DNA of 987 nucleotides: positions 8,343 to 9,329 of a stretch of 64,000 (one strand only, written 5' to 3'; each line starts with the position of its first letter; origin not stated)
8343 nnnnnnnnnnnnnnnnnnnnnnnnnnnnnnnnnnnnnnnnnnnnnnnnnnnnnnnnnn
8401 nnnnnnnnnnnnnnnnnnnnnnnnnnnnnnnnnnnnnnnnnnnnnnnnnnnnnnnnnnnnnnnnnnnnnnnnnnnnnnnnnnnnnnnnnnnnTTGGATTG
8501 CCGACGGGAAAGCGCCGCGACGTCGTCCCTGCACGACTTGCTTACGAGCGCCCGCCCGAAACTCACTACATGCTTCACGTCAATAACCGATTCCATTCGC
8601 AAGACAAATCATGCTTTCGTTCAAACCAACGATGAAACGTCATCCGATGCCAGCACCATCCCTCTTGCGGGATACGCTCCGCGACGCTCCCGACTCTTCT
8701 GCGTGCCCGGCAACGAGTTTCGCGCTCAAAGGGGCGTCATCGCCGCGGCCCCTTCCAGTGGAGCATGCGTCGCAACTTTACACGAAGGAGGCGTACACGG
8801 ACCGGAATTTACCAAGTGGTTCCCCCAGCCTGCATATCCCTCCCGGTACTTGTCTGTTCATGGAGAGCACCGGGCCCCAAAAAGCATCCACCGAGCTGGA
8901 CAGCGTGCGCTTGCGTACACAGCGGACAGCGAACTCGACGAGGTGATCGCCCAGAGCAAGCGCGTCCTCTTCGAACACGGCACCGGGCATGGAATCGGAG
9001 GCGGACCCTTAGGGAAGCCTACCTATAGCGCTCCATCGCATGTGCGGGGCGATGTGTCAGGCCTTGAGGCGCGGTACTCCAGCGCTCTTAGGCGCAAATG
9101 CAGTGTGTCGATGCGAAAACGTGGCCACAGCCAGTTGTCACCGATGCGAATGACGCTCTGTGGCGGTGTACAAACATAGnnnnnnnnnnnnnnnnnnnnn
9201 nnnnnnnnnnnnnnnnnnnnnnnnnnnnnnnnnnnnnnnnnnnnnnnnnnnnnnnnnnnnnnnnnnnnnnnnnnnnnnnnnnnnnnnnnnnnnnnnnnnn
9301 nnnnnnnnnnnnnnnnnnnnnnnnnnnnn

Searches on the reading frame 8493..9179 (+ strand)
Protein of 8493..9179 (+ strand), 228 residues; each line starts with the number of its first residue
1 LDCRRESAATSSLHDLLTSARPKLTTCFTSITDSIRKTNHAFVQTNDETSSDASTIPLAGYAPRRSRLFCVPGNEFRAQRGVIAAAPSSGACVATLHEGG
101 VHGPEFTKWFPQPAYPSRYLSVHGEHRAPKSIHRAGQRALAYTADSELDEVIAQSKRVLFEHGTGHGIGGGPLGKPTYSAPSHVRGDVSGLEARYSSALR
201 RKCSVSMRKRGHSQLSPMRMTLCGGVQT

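Call 7: search_protein_families(library=pfam, proteins=[window:8493-9179:+], max_evalue=1)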
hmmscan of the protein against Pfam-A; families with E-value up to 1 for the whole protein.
window:8493-9179:+ (228 aa): 0 families
